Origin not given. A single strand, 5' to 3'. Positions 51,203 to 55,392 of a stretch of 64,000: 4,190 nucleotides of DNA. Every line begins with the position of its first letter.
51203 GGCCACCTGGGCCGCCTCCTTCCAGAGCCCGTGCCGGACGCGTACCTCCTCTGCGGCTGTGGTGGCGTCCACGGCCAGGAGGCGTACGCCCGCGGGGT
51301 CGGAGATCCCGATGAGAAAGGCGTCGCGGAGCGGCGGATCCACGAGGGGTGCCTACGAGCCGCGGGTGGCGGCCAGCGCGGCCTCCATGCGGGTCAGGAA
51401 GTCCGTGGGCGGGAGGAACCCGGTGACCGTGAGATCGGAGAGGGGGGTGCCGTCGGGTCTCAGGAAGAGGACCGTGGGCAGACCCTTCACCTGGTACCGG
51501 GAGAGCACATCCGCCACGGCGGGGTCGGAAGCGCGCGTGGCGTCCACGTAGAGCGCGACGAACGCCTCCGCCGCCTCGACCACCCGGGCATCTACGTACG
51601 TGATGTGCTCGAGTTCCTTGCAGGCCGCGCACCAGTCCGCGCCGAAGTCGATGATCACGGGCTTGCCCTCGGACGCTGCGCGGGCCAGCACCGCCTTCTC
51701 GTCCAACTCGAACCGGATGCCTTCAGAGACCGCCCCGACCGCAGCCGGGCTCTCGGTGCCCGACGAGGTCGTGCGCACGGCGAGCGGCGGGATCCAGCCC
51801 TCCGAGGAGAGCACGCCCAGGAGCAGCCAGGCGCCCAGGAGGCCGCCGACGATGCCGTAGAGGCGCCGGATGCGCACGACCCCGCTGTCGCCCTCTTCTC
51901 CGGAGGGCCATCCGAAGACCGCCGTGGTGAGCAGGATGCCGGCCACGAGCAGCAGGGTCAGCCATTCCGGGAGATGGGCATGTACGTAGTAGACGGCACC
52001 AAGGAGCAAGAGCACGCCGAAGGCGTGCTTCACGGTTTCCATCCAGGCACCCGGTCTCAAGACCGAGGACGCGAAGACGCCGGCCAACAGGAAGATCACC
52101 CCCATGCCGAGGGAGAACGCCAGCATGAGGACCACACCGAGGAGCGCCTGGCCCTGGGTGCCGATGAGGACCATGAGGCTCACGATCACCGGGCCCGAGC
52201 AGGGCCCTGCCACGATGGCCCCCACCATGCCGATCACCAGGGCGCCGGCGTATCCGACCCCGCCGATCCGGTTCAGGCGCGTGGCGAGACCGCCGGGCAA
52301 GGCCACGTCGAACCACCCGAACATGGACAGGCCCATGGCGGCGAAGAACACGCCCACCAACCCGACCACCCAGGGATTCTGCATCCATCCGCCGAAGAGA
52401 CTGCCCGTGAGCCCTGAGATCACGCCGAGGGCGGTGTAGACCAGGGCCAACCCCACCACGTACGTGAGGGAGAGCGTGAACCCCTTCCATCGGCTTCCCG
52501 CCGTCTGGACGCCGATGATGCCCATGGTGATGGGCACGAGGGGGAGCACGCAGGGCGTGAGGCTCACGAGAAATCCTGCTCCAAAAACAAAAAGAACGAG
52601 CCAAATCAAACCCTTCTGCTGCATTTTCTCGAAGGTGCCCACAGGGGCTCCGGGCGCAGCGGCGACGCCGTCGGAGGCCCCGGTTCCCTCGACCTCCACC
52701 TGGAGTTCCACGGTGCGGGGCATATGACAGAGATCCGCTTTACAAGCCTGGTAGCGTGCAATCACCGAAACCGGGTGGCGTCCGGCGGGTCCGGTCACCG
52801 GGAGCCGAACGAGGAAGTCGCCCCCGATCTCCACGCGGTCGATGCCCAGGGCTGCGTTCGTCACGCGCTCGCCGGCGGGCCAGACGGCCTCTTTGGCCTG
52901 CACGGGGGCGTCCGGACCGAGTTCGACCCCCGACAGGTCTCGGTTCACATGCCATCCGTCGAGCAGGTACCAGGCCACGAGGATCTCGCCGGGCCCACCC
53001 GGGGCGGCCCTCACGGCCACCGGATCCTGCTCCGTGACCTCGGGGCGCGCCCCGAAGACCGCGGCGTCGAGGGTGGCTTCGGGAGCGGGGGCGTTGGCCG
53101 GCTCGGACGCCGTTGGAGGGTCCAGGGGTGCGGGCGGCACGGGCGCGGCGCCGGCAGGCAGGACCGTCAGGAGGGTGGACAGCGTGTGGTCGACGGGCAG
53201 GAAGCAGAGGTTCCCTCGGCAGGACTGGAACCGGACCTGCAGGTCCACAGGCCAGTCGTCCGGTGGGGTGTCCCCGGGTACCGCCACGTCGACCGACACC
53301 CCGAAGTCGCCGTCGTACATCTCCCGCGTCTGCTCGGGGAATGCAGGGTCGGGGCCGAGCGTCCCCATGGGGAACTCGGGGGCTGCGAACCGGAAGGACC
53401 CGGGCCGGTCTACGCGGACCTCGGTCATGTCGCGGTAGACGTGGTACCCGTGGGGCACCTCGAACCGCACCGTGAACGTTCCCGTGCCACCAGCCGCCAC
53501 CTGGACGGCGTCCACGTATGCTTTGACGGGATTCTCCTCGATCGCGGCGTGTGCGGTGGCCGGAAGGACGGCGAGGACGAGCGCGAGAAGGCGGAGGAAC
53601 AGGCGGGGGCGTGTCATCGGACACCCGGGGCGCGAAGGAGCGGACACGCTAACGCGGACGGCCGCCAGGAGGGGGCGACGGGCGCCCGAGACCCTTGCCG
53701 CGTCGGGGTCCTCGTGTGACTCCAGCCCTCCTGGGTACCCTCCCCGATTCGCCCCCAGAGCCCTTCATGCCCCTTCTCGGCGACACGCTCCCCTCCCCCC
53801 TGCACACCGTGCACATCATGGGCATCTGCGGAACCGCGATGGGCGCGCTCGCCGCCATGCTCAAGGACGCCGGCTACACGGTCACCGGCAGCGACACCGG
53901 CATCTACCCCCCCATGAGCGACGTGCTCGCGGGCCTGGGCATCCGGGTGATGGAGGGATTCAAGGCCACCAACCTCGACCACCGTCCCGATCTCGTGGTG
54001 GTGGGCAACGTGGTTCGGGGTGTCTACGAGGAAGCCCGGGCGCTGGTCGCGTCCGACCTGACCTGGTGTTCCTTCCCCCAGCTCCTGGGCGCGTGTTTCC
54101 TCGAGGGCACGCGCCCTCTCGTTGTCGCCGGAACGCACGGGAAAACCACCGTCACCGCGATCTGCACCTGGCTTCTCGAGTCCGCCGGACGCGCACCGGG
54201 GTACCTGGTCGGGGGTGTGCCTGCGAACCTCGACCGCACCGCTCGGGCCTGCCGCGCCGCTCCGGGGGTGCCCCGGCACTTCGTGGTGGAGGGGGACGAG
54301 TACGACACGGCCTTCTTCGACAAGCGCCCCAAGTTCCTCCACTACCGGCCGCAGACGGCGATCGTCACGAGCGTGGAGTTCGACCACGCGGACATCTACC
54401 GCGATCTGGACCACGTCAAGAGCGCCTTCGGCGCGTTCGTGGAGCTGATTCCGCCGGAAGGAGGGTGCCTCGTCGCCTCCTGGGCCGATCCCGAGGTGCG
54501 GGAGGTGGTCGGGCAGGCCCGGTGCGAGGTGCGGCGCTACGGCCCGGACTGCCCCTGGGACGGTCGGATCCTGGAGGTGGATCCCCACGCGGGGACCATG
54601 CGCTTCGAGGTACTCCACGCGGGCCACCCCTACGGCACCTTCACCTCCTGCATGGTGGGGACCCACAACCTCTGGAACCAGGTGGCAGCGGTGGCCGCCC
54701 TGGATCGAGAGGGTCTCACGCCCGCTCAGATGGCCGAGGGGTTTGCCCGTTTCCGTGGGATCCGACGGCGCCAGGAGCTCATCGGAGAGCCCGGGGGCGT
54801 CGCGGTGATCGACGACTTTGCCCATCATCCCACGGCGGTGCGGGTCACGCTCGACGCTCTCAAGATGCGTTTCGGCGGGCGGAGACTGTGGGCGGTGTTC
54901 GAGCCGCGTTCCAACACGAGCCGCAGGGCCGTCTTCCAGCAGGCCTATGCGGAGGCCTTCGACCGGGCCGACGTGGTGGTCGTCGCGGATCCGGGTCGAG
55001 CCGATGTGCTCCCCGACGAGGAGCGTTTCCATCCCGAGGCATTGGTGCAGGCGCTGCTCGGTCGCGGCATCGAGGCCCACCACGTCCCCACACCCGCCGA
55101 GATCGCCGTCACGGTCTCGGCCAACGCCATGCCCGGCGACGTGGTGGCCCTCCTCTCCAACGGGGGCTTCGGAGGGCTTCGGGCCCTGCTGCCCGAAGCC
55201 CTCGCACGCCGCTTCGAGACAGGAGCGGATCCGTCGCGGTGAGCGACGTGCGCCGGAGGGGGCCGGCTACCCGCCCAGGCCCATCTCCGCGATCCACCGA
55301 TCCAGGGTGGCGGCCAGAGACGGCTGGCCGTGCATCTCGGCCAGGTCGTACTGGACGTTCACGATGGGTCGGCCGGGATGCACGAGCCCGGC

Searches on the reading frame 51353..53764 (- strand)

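Call 73: search_protein_families(library=pfam, proteins=[window:51353-53764:-], max_evalue=0.0001)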
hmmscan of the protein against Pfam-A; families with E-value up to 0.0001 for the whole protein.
window:51353-53764:- (803 aa): 7 families
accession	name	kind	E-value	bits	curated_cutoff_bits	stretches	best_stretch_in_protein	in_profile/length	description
PF02683.22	DsbD_TM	-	6.8e-49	166.5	27.1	1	387-594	2-215/219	Cytochrome C biogenesis protein transmembrane domain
PF11412.14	DsbD_N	-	1.9e-20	73.5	25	2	87-196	13-116/119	Thiol:disulfide interchange protein DsbD, N-terminal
PF13899.12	Thioredoxin_7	-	1.1e-10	41.9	27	1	693-770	10-83/83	Thioredoxin-like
PF13098.12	Thioredoxin_2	-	1.9e-09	38.2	27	1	696-791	1-102/104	Thioredoxin-like domain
PF13386.12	DsbD_2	-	2.6e-08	34.5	24.9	1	393-589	2-197/199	Cytochrome C biogenesis protein transmembrane region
PF00085.26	Thioredoxin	-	4.2e-07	30.4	23.5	1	698-771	16-82/103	Thioredoxin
PF03190.21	Thioredox_DsbH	-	1.4e-06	28.8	27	1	687-779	24-120/163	Protein of unknown function, DUF255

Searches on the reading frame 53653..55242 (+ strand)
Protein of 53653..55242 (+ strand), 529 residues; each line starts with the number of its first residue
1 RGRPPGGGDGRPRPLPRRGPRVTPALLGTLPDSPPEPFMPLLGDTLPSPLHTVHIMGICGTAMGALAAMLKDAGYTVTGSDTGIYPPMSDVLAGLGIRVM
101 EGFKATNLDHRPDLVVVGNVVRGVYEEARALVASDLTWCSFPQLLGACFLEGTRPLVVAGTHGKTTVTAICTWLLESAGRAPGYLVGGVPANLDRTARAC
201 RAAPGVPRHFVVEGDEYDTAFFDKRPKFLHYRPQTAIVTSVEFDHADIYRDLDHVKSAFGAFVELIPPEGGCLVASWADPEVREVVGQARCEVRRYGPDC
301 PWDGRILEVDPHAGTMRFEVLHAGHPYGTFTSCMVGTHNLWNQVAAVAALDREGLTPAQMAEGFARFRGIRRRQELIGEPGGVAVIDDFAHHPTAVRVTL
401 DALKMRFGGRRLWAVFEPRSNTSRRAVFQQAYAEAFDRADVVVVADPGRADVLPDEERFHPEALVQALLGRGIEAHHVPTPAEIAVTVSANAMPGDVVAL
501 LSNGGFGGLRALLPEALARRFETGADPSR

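Call 73: search_protein_families(library=pfam, proteins=[window:53653-55242:+], max_evalue=0.0001)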
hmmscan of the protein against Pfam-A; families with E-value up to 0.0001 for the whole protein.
window:53653-55242:+ (529 aa): 3 families
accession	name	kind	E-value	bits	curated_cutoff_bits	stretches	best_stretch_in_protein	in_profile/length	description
PF02875.26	Mur_ligase_C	-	5e-19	69.8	28.4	1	372-503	1-126/127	Mur ligase, glutamate ligase domain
PF08245.18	Mur_ligase_M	-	4.4e-17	63.1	24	1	158-349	1-199/200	Mur ligase middle domain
PF01225.30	Mur_ligase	-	2.2e-13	50.8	21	1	52-127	1-69/95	Mur ligase family, catalytic domain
